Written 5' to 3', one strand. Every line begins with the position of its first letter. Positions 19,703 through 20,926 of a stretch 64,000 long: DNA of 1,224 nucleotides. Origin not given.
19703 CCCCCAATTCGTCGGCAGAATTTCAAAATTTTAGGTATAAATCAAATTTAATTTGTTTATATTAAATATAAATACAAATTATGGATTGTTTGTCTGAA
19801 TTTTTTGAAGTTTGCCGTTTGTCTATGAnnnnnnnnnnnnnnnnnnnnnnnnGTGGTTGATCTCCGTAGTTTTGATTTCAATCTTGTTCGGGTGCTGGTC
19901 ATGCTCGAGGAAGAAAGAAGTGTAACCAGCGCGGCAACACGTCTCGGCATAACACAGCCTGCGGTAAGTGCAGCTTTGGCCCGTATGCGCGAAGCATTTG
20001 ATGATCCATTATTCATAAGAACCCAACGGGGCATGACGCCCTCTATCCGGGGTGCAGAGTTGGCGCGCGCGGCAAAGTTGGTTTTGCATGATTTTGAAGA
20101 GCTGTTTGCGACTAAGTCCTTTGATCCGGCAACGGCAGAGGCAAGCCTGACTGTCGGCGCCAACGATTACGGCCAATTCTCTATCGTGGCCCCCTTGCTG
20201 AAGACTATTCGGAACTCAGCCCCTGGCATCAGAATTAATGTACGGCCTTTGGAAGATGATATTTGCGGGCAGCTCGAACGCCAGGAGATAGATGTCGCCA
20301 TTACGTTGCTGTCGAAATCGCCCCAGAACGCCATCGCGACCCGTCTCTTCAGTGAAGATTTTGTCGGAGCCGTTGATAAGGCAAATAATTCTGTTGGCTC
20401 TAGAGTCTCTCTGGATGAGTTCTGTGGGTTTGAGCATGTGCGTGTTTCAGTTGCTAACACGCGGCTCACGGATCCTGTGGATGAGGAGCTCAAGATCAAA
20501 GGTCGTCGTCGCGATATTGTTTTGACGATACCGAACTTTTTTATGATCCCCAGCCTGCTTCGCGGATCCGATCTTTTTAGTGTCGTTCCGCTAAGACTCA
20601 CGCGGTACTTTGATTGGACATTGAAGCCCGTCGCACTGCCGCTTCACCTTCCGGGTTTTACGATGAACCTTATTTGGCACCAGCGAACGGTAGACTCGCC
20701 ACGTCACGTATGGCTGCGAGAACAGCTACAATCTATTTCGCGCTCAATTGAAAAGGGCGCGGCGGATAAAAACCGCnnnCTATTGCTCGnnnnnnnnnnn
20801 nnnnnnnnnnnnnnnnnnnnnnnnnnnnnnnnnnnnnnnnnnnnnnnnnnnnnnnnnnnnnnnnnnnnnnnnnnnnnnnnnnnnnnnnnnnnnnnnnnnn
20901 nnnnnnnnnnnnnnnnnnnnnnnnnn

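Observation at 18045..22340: Two VdcC/BsdC-like UbiD-family (de)carboxylase paralogs flanking a LysR regulator, without an adjacent UbiX/B or small D subunit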

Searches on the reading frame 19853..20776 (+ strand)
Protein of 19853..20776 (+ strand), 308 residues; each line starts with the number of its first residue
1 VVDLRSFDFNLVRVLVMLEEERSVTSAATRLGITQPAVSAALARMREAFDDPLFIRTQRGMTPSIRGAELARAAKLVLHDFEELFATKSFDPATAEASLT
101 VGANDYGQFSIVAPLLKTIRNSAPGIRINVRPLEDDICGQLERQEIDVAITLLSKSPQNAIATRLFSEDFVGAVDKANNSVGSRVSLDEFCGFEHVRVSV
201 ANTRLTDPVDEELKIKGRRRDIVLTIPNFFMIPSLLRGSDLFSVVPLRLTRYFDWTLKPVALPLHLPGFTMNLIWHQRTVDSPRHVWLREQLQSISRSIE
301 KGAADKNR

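Call 7: search_protein_families(library=pfam, proteins=[window:19853-20776:+])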
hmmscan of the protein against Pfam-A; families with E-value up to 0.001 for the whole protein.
window:19853-20776:+ (308 aa): 2 families
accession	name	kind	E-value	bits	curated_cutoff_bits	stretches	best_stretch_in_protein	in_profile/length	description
PF03466.25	LysR_substrate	-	2.9e-21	76.3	28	1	97-293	6-205/209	LysR substrate binding domain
PF00126.33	HTH_1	-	1.4e-16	60.6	26.6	1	10-67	2-59/60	Bacterial regulatory helix-turn-helix protein, lysR family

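Call 8: search_protein_families(library=ncbifam, proteins=[window:19853-20776:+])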
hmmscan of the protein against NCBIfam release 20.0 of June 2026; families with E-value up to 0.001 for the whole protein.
window:19853-20776:+ (308 aa): 42 families (the best 25 are shown)
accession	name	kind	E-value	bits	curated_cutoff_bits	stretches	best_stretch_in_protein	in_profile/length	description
NF050187.1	TransRegBsrAPseudo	equivalog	3e-48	164.5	480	1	2-294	3-297/298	LysR family transcriptional regulator BsrA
NF007063.1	PRK09508.1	equivalog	3.4e-32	112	262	1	3-297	11-306/307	transcriptional regulator LeuO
NF045905.1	TransRegLelALeg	equivalog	6.4e-25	88.1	500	1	1-293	1-298/305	LysR family transcriptional regulator LelA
NF007581.0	PRK10216.1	equivalog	1.7e-23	83.2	314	1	4-298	5-317/319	HTH-type transcriptional regulator YidZ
NF047710.1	TransRegCitRGProt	equivalog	3.7e-20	72.4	400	1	2-283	5-287/295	DNA-binding transcriptional repressor CitR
TIGR03418.1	chol_sulf_TF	equivalog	7e-17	61.4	324.8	1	8-170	2-160/291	choline sulfate utilization transcriptional regulator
NF008554.1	PRK11482.1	equivalog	1.4e-14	53.8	277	1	4-255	26-275/317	YbeF family transcriptional regulator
NF040786.1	LysR_Sec_metab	equivalog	3.5e-14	52.5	250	1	8-174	2-169/298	selenium metabolism-associated LysR family transcriptional regulator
TIGR03339.1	phn_lysR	subfamily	9.6e-13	48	341.1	1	20-172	10-160/279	aminoethylphosphonate catabolism associated LysR family transcriptional regulator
NF007439.0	PRK09986.1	equivalog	3.2e-12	46.4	290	1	7-205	7-209/296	LysR family transcriptional regulator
NF008410.0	PRK11233.1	equivalog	4.7e-12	45.6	309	1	15-181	9-179/305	nitrogen assimilation transcriptional regulator NAC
NF008416.0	PRK11242.1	equivalog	8.4e-12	45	277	1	12-277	6-272/300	transcriptional regulator CynR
TIGR02424.1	TF_pcaQ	equivalog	1.3e-11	44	303.8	1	13-176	9-175/300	pca operon transcription factor PcaQ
NF045990.1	TransRegCbbRRhodb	equivalog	5.5e-11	42.1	450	1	9-150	8-151/304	LysR family regulator CbbR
NF058504.1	TransRegCcpCBac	equivalog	2.6e-10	40.2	400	1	12-177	6-170/287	transcriptional regulator CcpC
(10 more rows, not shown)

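Call 36: find_related_loci(query=window:19853-20776:+, collection=metagenome_contigs, flank=6000)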
Query window:19853-20776:+ (308 aa) in metagenome_contigs; peptide patterns used: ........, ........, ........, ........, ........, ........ (x = any residue, [..] = any of these).
600 stretches matched a pattern, but none encodes a relative of the query by tblastn (E <= 1e-3).

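Call 37: find_homologous_proteins(query=window:19853-20776:+, max_evalue=1e-20)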
Query window:19853-20776:+ (308 aa): 918 proteins with E <= 1e-20 among 3683 candidates; the best 120 are listed.
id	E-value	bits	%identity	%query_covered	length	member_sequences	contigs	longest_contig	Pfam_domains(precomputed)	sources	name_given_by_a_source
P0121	4.7e-198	674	100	100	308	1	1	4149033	PF00126.34,PF03466.26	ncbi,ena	-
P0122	8.8e-156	536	83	95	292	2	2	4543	PF00126.34,PF03466.26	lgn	-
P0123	4.2e-140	484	69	100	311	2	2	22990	PF00126.34,PF03466.26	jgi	jgi:DNA-binding transcriptional LysR family regulator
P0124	1.1e-139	483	72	100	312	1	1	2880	PF00126.34,PF03466.26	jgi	jgi:DNA-binding transcriptional LysR family regulator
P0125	3.4e-137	475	70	98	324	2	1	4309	PF00126.34,PF03466.26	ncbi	ncbi:MAG: LysR family transcriptional regulator [Thermomicrobiales bacterium]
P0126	1.6e-133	463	68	98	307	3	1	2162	PF00126.34,PF03466.26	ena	-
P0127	2.5e-133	462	68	98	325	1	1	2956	PF00126.34,PF03466.26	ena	-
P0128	2.1e-102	360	58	96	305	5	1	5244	PF00126.34,PF03466.26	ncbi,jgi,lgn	jgi:DNA-binding transcriptional LysR family regulator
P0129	1.1e-99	351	58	95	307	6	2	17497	PF00126.34,PF03466.26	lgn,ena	-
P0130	2.3e-98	347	56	96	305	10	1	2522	PF00126.34,PF03466.26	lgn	-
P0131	1.7e-93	331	52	96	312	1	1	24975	PF00126.34,PF03466.26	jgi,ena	-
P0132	3.2e-82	294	51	94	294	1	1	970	PF00126.34,PF03466.26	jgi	jgi:DNA-binding transcriptional LysR family regulator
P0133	4.9e-77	277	47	96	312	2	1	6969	PF00126.34,PF03466.26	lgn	-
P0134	7.6e-77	276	47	92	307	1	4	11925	PF00126.34,PF03466.26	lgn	-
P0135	1.1e-69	253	46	95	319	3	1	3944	PF00126.34,PF03466.26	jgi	-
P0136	9.3e-68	247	43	95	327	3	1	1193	PF00126.34,PF03466.26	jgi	jgi:DNA-binding transcriptional LysR family regulator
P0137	9.6e-68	247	44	95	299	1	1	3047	PF00126.34,PF03466.26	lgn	-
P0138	3.8e-67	245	44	95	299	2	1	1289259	PF00126.34,PF03466.26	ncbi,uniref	ncbi:LysR family transcriptional regulator [Agrobacterium sp. NPDC090273]|uniref:LysR family transcr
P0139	4.5e-67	244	42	95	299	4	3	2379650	PF00126.34,PF03466.26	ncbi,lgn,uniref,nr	ncbi:LysR family transcriptional regulator [Rhizobium sp. LEGMi198b]|uniref:LysR family transcriptio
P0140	4.9e-67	244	44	95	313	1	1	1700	PF00126.34,PF03466.26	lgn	-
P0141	5.1e-67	244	45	95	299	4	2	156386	PF00126.34,PF03466.26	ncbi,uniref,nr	ncbi:MAG: LysR family transcriptional regulator [Pantoea sp.]|uniref:LysR family transcriptional reg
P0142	7.2e-67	244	43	95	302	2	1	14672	PF00126.34,PF03466.26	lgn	-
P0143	8.0e-67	244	43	95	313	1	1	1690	PF00126.34,PF03466.26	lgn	-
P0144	3.3e-66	242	41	96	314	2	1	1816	PF00126.34,PF03466.26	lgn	-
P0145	4.9e-66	241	43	96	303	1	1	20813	PF00126.34,PF03466.26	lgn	-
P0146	5.6e-66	241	44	94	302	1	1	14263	PF00126.34,PF03466.26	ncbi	ncbi:MAG: LysR family transcriptional regulator [Rhizobium sp.]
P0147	1.2e-65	240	43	95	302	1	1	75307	PF00126.34,PF03466.26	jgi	jgi:DNA-binding transcriptional LysR family regulator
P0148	2.9e-65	238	42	98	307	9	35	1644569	PF00126.34,PF03466.26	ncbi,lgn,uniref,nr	ncbi:LysR family transcriptional regulator [Paraburkholderia tropica]|uniref:LysR family transcripti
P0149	8.8e-65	237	41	95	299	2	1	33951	PF00126.34,PF03466.26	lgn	-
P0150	9.4e-65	237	41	99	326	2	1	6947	PF00126.34,PF03466.26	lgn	-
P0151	1.0e-64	237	41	95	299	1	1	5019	PF00126.34,PF03466.26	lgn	-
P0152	1.9e-64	236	40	95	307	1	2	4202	PF00126.34,PF03466.26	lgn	-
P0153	1.9e-64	236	42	97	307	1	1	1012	PF00126.34,PF03466.26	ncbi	-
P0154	4.5e-64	235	43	95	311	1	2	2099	PF00126.34,PF03466.26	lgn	-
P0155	7.1e-64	234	42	95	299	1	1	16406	PF00126.34,PF03466.26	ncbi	-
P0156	9.4e-64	234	42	95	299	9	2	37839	PF00126.34,PF03466.26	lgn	-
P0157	1.1e-63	233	41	99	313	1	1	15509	PF00126.34,PF03466.26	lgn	-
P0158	1.8e-63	233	42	93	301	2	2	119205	PF00126.34,PF03466.26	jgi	-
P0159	4.2e-63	231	42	95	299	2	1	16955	PF00126.34,PF03466.26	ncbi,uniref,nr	ncbi:transcriptional regulator [Pantoea rodasii]|uniref:Transcriptional regulator n=1 Tax=Pantoea ro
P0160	5.8e-63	231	43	95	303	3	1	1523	PF00126.34,PF03466.26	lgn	-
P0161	5.9e-63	231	42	95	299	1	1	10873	PF00126.34,PF03466.26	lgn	-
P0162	7.3e-63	231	43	94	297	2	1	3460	PF00126.34,PF03466.26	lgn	-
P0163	8.0e-63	230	41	92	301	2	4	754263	PF00126.34,PF03466.26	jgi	-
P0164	9.0e-63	230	41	95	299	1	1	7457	PF00126.34,PF03466.26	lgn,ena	-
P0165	1.2e-62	230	41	94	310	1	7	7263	PF00126.34,PF03466.26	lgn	-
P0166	1.9e-62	229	41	94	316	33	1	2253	PF00126.34,PF03466.26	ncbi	-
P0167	2.4e-62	229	43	94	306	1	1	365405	PF00126.34,PF03466.26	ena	-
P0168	2.6e-62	229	41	94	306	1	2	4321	PF00126.34,PF03466.26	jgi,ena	-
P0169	3.3e-62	228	41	94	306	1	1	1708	PF00126.34,PF03466.26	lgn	-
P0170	3.5e-62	228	41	96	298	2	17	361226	PF00126.34,PF03466.26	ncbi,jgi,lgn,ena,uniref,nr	ncbi:LysR family transcriptional regulator [uncultured Thalassolituus sp.]|uniref:LysR family transc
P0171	4.0e-62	228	42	95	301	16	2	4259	PF00126.34,PF03466.26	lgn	-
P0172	6.4e-62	228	41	96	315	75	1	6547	PF00126.34,PF03466.26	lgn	-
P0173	9.5e-62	227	41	94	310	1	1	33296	PF00126.34,PF03466.26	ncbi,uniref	ncbi:LysR family transcriptional regulator [Paracidovorax sp. MALMAid1276]|uniref:LysR family transc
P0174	9.9e-62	227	41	95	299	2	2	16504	PF00126.34,PF03466.26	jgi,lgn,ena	-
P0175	1.8e-61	226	40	97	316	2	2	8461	PF00126.34,PF03466.26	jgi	-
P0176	1.9e-61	226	40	98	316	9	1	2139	PF00126.34,PF03466.26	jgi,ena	-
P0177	2.1e-61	226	40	98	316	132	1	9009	PF00126.34,PF03466.26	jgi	jgi:DNA-binding transcriptional LysR family regulator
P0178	2.3e-61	226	40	96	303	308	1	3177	PF00126.34,PF03466.26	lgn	-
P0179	3.7e-61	225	41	96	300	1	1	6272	PF00126.34,PF03466.26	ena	-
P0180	4.4e-61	225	41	94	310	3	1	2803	PF00126.34,PF03466.26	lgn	-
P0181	4.6e-61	225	40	95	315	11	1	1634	PF00126.34,PF03466.26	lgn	-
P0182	4.8e-61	225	41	96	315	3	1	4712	PF00126.34,PF03466.26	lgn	-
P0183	4.9e-61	225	42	97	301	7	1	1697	PF00126.34,PF03466.26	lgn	-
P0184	4.9e-61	225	40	95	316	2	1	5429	PF00126.34,PF03466.26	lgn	-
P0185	6.2e-61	224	40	98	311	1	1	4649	PF00126.34,PF03466.26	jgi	jgi:DNA-binding transcriptional LysR family regulator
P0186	6.7e-61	224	41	95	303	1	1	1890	PF00126.34,PF03466.26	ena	-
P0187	7.6e-61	224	42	97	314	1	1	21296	PF00126.34,PF03466.26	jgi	jgi:DNA-binding transcriptional LysR family regulator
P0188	1.1e-60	223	43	93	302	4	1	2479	PF00126.34,PF03466.26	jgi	-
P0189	1.5e-60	223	41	94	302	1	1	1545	PF00126.34,PF03466.26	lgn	-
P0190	2.2e-60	222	37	97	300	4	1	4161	PF00126.34,PF03466.26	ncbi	-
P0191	3.3e-60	222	40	94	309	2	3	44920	PF00126.34,PF03466.26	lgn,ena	-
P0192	3.7e-60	222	40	95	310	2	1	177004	PF00126.34,PF03466.26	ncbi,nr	ncbi:LysR family transcriptional regulator [Sphaerotilus hippei]|nr:LysR family transcriptional regu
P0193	5.1e-60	221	41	97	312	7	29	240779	PF00126.34,PF03466.26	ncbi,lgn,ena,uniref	ncbi:LysR family transcriptional regulator [Buttiauxella gaviniae]|uniref:LysR family transcriptiona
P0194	5.5e-60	221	40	92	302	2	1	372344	PF00126.34,PF03466.26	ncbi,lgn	-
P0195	9.0e-60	220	42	95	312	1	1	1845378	PF00126.34,PF03466.26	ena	-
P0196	9.9e-60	220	40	94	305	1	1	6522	PF00126.34,PF03466.26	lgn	-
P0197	1.0e-59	220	40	96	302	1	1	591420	PF00126.34,PF03466.26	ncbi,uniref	ncbi:LysR family transcriptional regulator [Pantoea sp. Lu_F5_004]|uniref:LysR family transcriptiona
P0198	1.1e-59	220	41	95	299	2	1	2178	PF00126.34,PF03466.26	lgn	-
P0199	1.3e-59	220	41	98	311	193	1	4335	PF00126.34,PF03466.26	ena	-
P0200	1.5e-59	220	38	91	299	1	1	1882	PF00126.34,PF03466.26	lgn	-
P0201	1.8e-59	219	42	94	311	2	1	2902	PF00126.34,PF03466.26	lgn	-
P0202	1.9e-59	219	40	96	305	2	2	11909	PF00126.34,PF03466.26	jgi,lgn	-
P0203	1.9e-59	219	40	96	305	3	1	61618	PF00126.34,PF03466.26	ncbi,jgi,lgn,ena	-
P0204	2.1e-59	219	41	95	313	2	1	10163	PF00126.34,PF03466.26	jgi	-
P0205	2.2e-59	219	40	95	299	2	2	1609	PF00126.34,PF03466.26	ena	-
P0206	2.8e-59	219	39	96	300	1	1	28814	PF00126.34,PF03466.26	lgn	-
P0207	3.7e-59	218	41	94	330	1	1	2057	PF00126.34,PF03466.26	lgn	-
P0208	3.7e-59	218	40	95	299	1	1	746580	PF00126.34,PF03466.26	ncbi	ncbi:LysR family transcriptional regulator [Erwinia amylovora]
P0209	5.7e-59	218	40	94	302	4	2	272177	PF00126.34,PF03466.26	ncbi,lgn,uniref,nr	ncbi:LysR family transcriptional regulator [Paracidovorax valerianellae]|uniref:DNA-binding transcri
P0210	6.8e-59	218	40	96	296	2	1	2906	PF00126.34,PF03466.26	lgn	-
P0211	1.7e-58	216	41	92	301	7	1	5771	PF00126.34,PF03466.26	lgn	-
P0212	1.9e-58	216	42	91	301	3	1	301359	PF00126.34,PF03466.26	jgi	jgi:DNA-binding transcriptional LysR family regulator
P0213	2.5e-58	216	41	95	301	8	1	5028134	PF00126.34,PF03466.26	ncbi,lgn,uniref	ncbi:LysR family transcriptional regulator [Dryocola sp. BD626]|uniref:LysR family transcriptional r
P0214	8.8e-58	214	42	93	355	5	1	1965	PF00126.34,PF03466.26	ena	-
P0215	9.6e-58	214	41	96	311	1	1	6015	PF00126.34,PF03466.26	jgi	jgi:DNA-binding transcriptional LysR family regulator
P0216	1.0e-57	214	39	96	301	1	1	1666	PF00126.34,PF03466.26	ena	-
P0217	1.3e-57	213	38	97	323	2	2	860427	PF00126.34,PF03466.26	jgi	-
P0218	1.6e-57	213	40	94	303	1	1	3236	PF00126.34,PF03466.26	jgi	jgi:DNA-binding transcriptional LysR family regulator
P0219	2.8e-57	212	38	97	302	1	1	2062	PF00126.34,PF03466.26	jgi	jgi:DNA-binding transcriptional LysR family regulator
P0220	3.6e-57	212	40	95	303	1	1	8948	PF00126.34,PF03466.26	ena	-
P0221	3.8e-57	212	40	94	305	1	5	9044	PF00126.34,PF03466.26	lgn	-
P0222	4.0e-57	212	40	94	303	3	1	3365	PF00126.34,PF03466.26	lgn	-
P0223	4.2e-57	212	39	95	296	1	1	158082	PF00126.34,PF03466.26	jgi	jgi:DNA-binding transcriptional LysR family regulator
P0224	6.9e-57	211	37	99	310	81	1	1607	PF00126.34,PF03466.26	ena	-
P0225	1.1e-56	210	40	97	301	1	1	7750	PF00126.34,PF03466.26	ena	-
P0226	1.3e-56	210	38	96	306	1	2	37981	PF00126.34,PF03466.26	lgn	-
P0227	1.9e-56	210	39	95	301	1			PF00126.34,PF03466.26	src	-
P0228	2.2e-56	209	39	95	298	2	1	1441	PF00126.34,PF03466.26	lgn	-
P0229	2.6e-56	209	39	100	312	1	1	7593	PF00126.34,PF03466.26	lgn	-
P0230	2.8e-56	209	39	96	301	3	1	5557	PF00126.34,PF03466.26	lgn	-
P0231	4.1e-56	208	39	94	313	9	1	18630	PF00126.34,PF03466.26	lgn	-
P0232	4.2e-56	208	39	95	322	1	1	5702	PF00126.34,PF03466.26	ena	-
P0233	4.5e-56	208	39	96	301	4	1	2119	PF00126.34,PF03466.26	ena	-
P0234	5.1e-56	208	38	97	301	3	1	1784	PF00126.34,PF03466.26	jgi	jgi:DNA-binding transcriptional LysR family regulator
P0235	5.4e-56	208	38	98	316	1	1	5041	PF00126.34,PF03466.26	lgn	-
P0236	6.6e-56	208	39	94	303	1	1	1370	PF00126.34,PF03466.26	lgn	-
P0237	8.3e-56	207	38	95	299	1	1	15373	PF00126.34,PF03466.26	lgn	-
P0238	8.6e-56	207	39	94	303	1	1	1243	PF00126.34,PF03466.26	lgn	-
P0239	1.3e-55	207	38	95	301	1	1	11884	PF00126.34,PF03466.26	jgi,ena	jgi:DNA-binding transcriptional LysR family regulator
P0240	1.3e-55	207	39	97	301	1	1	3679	PF00126.34,PF03466.26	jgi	jgi:DNA-binding transcriptional LysR family regulator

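Call 38: find_encoding_contigs(protein=P0121, flank=3000, max_places=2)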
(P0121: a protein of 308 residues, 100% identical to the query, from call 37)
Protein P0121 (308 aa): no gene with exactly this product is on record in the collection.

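Call 39: find_encoding_contigs(protein=P0123, flank=8000, max_places=2)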
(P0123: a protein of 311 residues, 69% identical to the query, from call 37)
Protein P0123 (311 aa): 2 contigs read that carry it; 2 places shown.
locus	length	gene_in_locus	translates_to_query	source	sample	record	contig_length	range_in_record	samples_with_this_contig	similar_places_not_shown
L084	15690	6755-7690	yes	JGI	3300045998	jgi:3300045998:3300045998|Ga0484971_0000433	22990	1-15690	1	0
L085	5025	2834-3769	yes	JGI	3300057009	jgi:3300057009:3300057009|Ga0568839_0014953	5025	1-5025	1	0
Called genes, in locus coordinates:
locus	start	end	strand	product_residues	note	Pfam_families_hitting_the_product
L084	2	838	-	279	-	?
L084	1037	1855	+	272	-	PF18912:DZR_2, PF00156:Pribosyltran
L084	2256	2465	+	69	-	PF00462:Glutaredoxin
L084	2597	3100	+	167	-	PF06676:DUF1178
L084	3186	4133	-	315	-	PF25917:BSH_RND, PF25973:BSH_CzcB, PF25885:HH_EMRA (weak), PF25876:HH_MFP_RND, PF25893:HH_CzcB (weak), PF25954:Beta-barrel_RND_2, PF25990:Beta-barrel_YknX (weak)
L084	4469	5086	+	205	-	PF02798:GST_N (weak), PF13417:GST_N_3, PF13409:GST_N_2, PF13410:GST_C_2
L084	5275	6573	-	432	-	PF00296:Bac_luciferase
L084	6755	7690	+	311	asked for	PF00126:HTH_1, PF03466:LysR_substrate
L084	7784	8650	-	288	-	PF00158:Sigma54_activat (faint), PF00004:AAA, PF07724:AAA_2 (weak), PF07728:AAA_5, PF13401:AAA_22 (weak)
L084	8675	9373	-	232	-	PF00106:adh_short, PF08659:KR (weak), PF13561:adh_short_C2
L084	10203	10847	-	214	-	-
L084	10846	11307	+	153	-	PF21157:DksA_N, PF01258:zf-dskA_traR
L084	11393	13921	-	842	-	PF12607:DUF3772, PF00924:MS_channel_2nd, PF21082:MS_channel_3rd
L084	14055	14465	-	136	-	-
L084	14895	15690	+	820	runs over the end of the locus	PF00989:PAS (faint), PF08448:PAS_4 (faint), PF13188:PAS_8 (faint), PF00512:HisKA, PF02518:HATPase_c, PF00072:Response_reg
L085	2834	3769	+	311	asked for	PF00126:HTH_1, PF03466:LysR_substrate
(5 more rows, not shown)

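Call 40: list_cluster_members(proteins=[P0121])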
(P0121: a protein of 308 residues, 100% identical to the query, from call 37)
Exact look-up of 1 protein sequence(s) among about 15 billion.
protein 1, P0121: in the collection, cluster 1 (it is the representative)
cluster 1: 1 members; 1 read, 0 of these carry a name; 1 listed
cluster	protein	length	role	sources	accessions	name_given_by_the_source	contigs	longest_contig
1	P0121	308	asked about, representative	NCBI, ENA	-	-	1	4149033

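Call 41: find_encoding_contigs(protein=P0122, flank=5000, max_places=2)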
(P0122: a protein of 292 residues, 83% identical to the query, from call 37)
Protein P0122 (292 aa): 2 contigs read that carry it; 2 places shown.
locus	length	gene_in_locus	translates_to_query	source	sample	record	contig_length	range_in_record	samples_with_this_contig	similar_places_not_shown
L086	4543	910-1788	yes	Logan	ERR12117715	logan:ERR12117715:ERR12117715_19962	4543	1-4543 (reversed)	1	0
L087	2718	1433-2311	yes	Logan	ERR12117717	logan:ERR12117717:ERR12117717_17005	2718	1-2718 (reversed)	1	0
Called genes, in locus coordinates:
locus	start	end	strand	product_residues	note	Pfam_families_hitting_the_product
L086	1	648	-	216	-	?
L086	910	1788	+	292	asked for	PF00126:HTH_1, PF03466:LysR_substrate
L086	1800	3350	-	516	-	PF20695:UbiD_N, PF01977:UbiD, PF20696:UbiD_C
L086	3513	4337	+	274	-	PF05721:PhyH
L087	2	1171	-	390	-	?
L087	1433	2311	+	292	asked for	PF00126:HTH_1, PF03466:LysR_substrate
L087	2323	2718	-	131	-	?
